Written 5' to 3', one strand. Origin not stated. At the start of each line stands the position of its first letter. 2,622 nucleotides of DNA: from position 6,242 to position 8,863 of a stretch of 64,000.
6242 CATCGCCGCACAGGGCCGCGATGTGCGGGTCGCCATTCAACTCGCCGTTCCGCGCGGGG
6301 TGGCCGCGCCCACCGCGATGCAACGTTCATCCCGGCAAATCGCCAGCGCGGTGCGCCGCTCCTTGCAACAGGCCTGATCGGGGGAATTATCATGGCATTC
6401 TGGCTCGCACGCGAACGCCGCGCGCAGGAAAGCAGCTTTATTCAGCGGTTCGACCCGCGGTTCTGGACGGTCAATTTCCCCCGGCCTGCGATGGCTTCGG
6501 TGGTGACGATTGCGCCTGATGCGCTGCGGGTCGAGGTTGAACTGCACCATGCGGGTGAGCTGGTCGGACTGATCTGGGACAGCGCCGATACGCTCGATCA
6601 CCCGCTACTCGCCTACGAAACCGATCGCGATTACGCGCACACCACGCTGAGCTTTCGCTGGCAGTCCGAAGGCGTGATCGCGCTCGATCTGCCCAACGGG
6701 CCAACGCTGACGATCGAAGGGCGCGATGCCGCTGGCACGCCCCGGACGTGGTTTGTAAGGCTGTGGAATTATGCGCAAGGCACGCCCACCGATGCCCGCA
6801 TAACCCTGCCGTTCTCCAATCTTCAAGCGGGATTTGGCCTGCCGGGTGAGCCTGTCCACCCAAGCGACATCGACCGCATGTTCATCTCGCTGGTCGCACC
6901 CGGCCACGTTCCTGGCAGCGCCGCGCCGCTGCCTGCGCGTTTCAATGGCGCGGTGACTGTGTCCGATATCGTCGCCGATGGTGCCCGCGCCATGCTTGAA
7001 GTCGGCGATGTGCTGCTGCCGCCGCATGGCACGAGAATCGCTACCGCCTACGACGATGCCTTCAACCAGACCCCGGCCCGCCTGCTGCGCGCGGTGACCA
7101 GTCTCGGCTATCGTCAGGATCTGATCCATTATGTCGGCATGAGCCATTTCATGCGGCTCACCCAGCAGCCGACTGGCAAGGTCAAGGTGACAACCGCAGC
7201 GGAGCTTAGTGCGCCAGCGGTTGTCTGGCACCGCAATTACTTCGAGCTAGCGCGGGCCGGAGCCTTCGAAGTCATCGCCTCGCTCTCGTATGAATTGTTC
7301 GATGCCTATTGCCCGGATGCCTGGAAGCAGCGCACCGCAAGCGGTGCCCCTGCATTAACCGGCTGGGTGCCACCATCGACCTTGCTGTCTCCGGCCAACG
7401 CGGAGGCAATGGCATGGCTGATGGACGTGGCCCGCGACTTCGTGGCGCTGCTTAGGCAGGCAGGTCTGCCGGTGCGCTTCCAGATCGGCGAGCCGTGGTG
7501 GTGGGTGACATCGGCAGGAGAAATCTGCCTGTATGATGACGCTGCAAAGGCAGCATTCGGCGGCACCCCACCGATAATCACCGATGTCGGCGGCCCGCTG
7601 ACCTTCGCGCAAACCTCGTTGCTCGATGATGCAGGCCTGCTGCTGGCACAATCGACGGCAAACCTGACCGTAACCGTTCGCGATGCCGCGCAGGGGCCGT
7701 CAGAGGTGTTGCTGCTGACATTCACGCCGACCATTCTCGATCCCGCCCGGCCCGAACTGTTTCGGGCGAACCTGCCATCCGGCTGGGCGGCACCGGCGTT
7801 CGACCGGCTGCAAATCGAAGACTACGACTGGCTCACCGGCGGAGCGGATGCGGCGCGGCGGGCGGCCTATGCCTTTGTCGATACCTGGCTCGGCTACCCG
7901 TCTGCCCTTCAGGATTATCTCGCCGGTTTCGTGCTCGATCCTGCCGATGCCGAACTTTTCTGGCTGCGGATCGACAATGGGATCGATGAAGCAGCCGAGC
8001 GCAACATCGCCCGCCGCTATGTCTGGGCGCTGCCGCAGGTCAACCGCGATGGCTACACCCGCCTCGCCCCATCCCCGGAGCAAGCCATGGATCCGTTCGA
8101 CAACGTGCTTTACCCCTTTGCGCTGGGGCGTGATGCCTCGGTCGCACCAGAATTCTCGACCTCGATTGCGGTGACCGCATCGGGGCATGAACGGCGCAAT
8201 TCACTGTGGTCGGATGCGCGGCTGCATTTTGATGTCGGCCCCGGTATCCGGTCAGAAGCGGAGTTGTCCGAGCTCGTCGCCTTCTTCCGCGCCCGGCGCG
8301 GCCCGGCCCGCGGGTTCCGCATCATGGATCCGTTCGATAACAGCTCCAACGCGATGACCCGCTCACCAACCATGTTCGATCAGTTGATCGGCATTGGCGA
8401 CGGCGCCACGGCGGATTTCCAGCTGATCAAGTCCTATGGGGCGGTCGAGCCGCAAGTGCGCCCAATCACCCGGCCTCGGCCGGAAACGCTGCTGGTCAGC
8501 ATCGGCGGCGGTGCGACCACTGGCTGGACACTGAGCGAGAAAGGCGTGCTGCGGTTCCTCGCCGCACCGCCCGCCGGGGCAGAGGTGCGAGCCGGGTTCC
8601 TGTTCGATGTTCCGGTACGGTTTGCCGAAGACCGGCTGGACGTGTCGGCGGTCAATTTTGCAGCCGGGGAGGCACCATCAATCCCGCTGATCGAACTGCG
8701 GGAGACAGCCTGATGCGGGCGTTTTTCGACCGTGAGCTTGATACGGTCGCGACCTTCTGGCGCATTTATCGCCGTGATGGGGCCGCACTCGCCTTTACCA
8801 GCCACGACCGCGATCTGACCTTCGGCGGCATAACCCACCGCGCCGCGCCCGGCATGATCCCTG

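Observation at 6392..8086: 565-residue uncharacterised N-terminal region fused to the distal tail protein (g12)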

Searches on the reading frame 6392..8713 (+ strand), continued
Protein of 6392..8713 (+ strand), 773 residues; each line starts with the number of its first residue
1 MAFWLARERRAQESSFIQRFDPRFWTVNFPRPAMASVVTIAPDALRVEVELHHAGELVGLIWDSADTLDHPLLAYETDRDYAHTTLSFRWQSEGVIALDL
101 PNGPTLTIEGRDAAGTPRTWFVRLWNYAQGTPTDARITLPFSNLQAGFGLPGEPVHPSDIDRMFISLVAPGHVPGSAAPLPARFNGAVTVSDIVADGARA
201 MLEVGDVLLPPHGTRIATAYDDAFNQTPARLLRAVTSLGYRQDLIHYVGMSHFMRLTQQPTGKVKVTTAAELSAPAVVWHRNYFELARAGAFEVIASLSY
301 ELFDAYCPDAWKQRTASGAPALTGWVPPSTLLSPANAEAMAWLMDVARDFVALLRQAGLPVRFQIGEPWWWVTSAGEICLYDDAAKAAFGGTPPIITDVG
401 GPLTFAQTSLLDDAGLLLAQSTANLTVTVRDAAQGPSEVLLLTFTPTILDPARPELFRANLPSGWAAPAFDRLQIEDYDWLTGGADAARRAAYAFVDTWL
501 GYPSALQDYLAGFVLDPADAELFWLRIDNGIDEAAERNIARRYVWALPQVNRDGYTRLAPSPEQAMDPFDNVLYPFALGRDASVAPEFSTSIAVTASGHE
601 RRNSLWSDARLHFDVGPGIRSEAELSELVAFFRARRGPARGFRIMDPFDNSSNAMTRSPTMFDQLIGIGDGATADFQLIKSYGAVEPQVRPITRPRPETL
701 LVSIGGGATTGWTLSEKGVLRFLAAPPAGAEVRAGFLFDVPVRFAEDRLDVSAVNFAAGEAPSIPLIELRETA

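Call 11: search_protein_families(library=ncbifam, proteins=[window:6392-8713:+], max_evalue=0.01)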
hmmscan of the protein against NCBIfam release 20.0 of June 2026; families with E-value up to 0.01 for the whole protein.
window:6392-8713:+ (773 aa): 1 family
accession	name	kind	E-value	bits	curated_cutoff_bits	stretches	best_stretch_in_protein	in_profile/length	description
TIGR02217.1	chp_TIGR02217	subfamily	7.3e-55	185.7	136.65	1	569-770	2-209/210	phage distal tail protein, Rcc01695 family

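Call 14: find_encoding_contigs(protein=P0072, flank=10000, max_places=2)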
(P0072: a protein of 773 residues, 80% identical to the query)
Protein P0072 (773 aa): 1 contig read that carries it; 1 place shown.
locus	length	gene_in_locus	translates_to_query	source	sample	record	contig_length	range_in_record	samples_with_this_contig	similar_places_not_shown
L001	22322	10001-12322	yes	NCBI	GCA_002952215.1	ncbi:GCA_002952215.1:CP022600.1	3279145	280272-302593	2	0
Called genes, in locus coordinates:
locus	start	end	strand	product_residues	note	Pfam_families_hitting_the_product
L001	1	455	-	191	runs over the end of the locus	PF18967:PycTM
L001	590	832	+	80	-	PF00550:PP-binding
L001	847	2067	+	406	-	PF00155:Aminotran_1_2, PF01053:Cys_Met_Meta_PP (weak), PF00266:Aminotran_5 (weak), PF01212:Beta_elim_lyase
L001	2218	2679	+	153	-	-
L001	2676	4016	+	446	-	PF03237:Terminase_6N, PF17289:Terminase_6C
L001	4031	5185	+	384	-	PF04860:Phage_portal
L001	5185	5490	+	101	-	PF19622:DUF6127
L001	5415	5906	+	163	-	PF04586:Peptidase_S78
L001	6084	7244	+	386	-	PF05065:Phage_capsid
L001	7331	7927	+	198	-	-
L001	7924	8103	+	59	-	-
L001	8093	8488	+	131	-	PF11367:Tail_completion_gp17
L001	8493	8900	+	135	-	PF06199:Phage_tail_2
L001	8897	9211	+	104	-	PF11836:Phage_TAC_11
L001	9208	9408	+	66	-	PF09550:Phage_TAC_6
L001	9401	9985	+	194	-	-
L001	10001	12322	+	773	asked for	PF23844:NCTSP_N, PF23845:TIM-barrel_NCTSP, PF09343:DUF2460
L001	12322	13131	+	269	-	PF09931:Phage_phiJL001_Gp84_N, PF09356:Phage_BR0599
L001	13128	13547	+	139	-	PF00877:NLPC_P60 (weak)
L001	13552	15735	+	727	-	PF13550:Phage-tail_3, PF23666:Rcc01698_C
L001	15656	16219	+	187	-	PF10983:DUF2793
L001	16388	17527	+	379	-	-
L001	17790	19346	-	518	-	PF07690:MFS_1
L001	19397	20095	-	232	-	PF00733:Asn_synthase, PF06508:QueC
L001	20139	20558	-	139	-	-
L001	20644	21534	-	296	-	PF01430:HSP33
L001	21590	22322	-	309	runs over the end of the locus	PF02729:OTCace_N, PF00185:OTCace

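Call 24: search_protein_families(library=pfam, proteins=[L001:13552-15735:+], max_evalue=0.1)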
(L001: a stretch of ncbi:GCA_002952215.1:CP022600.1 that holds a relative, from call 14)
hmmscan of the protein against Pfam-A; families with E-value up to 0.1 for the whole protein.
L001:13552-15735:+ (727 aa): 3 families
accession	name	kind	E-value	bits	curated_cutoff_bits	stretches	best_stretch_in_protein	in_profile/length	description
PF23666.2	Rcc01698_C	-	5.6e-22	78.3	27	1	480-571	1-93/98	Rcc01698-like, C-terminal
PF13550.12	Phage-tail_3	-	2.2e-17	63.9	23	1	233-385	9-160/164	Putative phage tail protein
PF13488.11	Gly-zipper_Omp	-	0.0045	17.3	25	1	4-30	16-43/46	Glycine zipper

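Call 31: find_encoding_contigs(protein=P0002, flank=10000, max_places=2)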
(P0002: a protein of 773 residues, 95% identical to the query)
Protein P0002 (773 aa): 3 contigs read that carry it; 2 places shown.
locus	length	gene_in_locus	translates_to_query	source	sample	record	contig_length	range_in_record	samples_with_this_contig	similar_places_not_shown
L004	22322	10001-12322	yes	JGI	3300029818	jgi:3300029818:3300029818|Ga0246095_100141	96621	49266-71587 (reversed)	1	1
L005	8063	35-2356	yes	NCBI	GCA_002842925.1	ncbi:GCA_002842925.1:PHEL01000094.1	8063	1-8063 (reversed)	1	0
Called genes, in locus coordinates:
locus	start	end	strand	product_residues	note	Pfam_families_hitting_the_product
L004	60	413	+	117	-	PF00072:Response_reg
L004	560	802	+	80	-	PF00550:PP-binding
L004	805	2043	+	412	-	PF00155:Aminotran_1_2, PF00266:Aminotran_5 (weak), PF01053:Cys_Met_Meta_PP (weak), PF01212:Beta_elim_lyase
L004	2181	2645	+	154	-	-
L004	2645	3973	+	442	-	PF03237:Terminase_6N, PF17289:Terminase_6C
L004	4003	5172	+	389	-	PF04860:Phage_portal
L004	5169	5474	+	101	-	PF19622:DUF6127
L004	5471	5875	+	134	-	PF04586:Peptidase_S78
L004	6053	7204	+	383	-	PF05065:Phage_capsid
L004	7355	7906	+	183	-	PF05135:Phage_connect_1 (faint)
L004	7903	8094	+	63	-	-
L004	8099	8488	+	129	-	PF11367:Tail_completion_gp17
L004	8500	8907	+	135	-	PF06199:Phage_tail_2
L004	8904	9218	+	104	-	PF11836:Phage_TAC_11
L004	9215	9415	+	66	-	PF09550:Phage_TAC_6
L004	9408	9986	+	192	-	-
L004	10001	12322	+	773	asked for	PF23844:NCTSP_N, PF23845:TIM-barrel_NCTSP, PF09343:DUF2460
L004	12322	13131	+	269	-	PF09931:Phage_phiJL001_Gp84_N, PF09356:Phage_BR0599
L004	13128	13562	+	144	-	-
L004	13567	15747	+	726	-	PF13550:Phage-tail_3, PF23666:Rcc01698_C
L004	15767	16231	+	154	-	PF10983:DUF2793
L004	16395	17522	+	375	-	-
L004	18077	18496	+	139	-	PF01797:Y1_Tnp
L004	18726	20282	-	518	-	PF07690:MFS_1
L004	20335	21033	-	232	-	PF00733:Asn_synthase (weak), PF06508:QueC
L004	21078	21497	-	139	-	-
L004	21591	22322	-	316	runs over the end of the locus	PF01430:HSP33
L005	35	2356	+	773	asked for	PF23844:NCTSP_N, PF23845:TIM-barrel_NCTSP, PF09343:DUF2460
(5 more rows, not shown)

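Call 51: search_protein_families(library=ncbifam, proteins=[L004:13567-15747:+], max_evalue=0.001)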
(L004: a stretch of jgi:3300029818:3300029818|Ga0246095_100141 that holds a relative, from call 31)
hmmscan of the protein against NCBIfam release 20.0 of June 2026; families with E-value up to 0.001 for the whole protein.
L004:13567-15747:+ (726 aa): 1 family
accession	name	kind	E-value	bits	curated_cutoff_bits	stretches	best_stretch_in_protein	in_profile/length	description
NF048004.1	GTA_megatron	equivalog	2.4e-101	340.3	800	2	1-207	1-216/1299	baseplate multidomain protein megatron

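Call 54: find_related_loci(query=A3, collection=genome_contigs, flank=10000)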
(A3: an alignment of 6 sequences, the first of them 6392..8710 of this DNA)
Query A3 (773 aa) in genome_contigs; peptide patterns used: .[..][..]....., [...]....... (x = any residue, [..] = any of these).
599 stretches matched a pattern (row limit reached: there are more); 592 encode a relative of the query (tblastn E <= 1e-3); the best 80 are kept; 80 distinct loci.
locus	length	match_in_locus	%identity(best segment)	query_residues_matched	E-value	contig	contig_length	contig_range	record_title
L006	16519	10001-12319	81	1-773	0e+0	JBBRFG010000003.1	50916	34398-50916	MAG: Sphingomonadales bacterium isolate Co_metawrap_2553 Cmw_2553_k141_10806656_length_50916_cov_76.4582, whole genome s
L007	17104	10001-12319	82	1-773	0e+0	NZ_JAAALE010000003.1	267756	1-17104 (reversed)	Porphyrobacter sp. SLTP SLTPS5_3, whole genome shotgun sequence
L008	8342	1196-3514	79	1-773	0e+0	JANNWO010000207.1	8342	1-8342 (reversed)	MAG: Sphingomonadales bacterium isolate VAR_34_metabat_339 VAR_34_k141_2462610, whole genome shotgun sequence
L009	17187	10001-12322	77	1-773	0e+0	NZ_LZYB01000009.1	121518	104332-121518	Erythrobacter dokdonensis DSW-74 DSW74_contig09, whole genome shotgun sequence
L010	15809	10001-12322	74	1-773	0e+0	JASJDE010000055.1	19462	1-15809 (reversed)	MAG: Erythrobacter sp. isolate MO_188.B18 MO_188.c_2988, whole genome shotgun sequence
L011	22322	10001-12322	76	1-773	0e+0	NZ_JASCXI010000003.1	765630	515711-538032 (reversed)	Erythrobacter oryzae strain COR-2 COR-2.00003, whole genome shotgun sequence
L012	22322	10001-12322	77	1-773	0e+0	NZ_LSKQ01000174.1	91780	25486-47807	Erythrobacter sp. CCH5-A1 CCH5-A1_contig176, whole genome shotgun sequence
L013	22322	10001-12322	77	1-773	0e+0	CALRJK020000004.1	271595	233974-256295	MAG: Synechococcus sp. UW140 isolate JJ-K1K20-67-1-mx-bin578 genome assembly, contig: JJ-SK61-17-C24, whole genome shotg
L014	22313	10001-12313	72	1-771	0e+0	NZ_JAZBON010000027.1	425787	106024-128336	MAG: Erythrobacter sp. isolate bin.644 k117_4401515, whole genome shotgun sequence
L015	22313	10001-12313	73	1-771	0e+0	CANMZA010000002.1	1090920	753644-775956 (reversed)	uncultured Erythrobacter sp. isolate 3-1133-3Z.fasta genome assembly, contig: NODE_2, whole genome shotgun sequence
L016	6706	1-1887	91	145-773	0e+0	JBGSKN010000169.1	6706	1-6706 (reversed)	MAG: Erythrobacter sp. isolate JTS-AC181 k141_3668439, whole genome shotgun sequence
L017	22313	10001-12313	72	1-771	0e+0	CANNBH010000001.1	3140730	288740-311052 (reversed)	uncultured Erythrobacter sp. isolate 4-2072.fasta genome assembly, contig: NODE_1, whole genome shotgun sequence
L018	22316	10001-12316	72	1-771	0e+0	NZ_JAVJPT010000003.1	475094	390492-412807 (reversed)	MAG: Erythrobacter sp. isolate E1-EBD-20 k141_7417, whole genome shotgun sequence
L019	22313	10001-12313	71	1-771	0e+0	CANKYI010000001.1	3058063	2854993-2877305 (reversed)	uncultured Erythrobacter sp. isolate 229.fasta genome assembly, contig: NODE_1, whole genome shotgun sequence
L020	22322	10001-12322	70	1-773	0e+0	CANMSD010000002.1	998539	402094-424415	uncultured Erythrobacter sp. isolate 2-911.fasta genome assembly, contig: NODE_2, whole genome shotgun sequence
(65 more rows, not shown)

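Call 67: find_related_loci(query=A3, collection=viral_contigs, flank=8000)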
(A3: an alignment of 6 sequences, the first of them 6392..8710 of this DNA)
Query A3 (773 aa) in viral_contigs; peptide patterns used: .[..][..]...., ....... (x = any residue, [..] = any of these).
600 stretches matched a pattern (row limit reached: there are more); 549 encode a relative of the query (tblastn E <= 1e-3); the best 80 are kept; 80 distinct loci.
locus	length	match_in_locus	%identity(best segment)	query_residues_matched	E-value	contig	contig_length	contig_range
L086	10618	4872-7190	96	1-773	0e+0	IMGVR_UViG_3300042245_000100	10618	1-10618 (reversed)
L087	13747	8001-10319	95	1-773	0e+0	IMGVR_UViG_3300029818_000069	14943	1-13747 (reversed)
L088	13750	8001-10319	83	1-773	0e+0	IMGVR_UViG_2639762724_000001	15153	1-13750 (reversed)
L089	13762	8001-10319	82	1-773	0e+0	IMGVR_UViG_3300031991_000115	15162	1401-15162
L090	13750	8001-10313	81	1-771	0e+0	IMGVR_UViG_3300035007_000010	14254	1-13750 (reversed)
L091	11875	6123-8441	82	1-773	0e+0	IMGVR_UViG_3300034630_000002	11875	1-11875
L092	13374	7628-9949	80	1-773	0e+0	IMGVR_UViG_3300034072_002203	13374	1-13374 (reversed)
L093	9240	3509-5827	80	1-773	0e+0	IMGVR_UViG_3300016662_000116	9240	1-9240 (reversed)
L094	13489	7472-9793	79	1-773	0e+0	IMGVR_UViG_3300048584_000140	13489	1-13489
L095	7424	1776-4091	81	1-772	0e+0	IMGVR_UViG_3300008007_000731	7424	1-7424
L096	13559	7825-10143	80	1-772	0e+0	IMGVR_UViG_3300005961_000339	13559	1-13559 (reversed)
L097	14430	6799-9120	80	1-773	0e+0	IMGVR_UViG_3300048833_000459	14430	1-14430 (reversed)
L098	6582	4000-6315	79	1-771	0e+0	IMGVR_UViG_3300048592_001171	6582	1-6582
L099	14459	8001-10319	78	1-772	0e+0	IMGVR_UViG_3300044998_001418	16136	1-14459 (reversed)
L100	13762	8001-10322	79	1-773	0e+0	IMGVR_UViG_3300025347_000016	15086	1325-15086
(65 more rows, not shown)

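Call 90: predict_structure(alignment_id=A5)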
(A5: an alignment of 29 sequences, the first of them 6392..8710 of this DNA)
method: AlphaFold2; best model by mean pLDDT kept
length: 773 residues; sequences in the alignment: 29
mean_pLDDT: 80.4   pTM: 0.71
mean pLDDT of the five models: 80.4, 79.0, 78.7, 78.1, 77.2
residues with pLDDT >= 90: 375; 70-90: 238; 50-70: 62; < 50: 98
segments of 3 or more residues with pLDDT < 50: 1-13, 561-567, 579-619, 745-773
pLDDT, mean of each block of 10 residues (from residue 1): 27 65 89 90 94 92 69 68 96 93 92 96 96 97 91 94 92 88 92 92 69 82 80 84 82 71 84 89 93 92 90 94 83 95 93 95 94 92 96 92 95 97 98 96 92 93 96 92 84 92 93 84 86 87 83 70 44 64 33 25 31 38 56 59 71 83 91 88 71 86 91 86 91 90 50 30 28 27
secondary structure, 60 per line:
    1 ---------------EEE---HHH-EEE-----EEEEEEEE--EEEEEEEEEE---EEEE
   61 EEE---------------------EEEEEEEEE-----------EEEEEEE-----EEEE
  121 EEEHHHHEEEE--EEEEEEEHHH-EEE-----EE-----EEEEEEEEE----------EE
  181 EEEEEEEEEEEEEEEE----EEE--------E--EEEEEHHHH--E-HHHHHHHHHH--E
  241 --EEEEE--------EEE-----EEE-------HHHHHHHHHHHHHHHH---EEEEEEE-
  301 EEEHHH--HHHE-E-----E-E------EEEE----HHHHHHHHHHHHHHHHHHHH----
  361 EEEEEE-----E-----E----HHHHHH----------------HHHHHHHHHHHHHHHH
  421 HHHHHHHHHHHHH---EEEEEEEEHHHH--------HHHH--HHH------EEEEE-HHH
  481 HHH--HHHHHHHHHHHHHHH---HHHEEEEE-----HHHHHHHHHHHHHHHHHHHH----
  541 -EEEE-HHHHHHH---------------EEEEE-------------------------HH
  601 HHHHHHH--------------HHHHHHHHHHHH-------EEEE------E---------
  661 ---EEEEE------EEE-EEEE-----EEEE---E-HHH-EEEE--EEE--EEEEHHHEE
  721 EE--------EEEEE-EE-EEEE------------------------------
elements in order (helices of 4 or more, strands of 3 or more residues): E16-18 E26-28 E34-41 E44-53 E57-63 E85-93 E105-111 E117-123 H124-127 E128-131 E134-140 E145-147 E160-168 E179-196 E201-203 E215-219 H220-223 H228-237 E243-247 E256-258 E264-266 H274-289 E293-299 E301-303 E329-332 H337-356 E361-366 H383-388 H405-433 E437-444 H445-448 H457-460 E472-476 H478-483 H486-500 E507-511 H517-536 E542-545 H547-553 E569-573 H599-607 H622-633 E641-644 E664-668 E675-677 E679-682 E688-691 E701-704 E707-709 E712-715 E719-722 E731-735 E740-743

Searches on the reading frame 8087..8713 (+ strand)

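Call 12: search_protein_families(library=phrogs, proteins=[window:8087-8713:+], max_evalue=0.001)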
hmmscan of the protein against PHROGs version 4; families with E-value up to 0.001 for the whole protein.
window:8087-8713:+ (208 aa): 1 family
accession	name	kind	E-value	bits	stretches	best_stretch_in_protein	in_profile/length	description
phrog_2913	-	other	9.9e-61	206.9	1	3-206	103-299/306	glycoside hydrolase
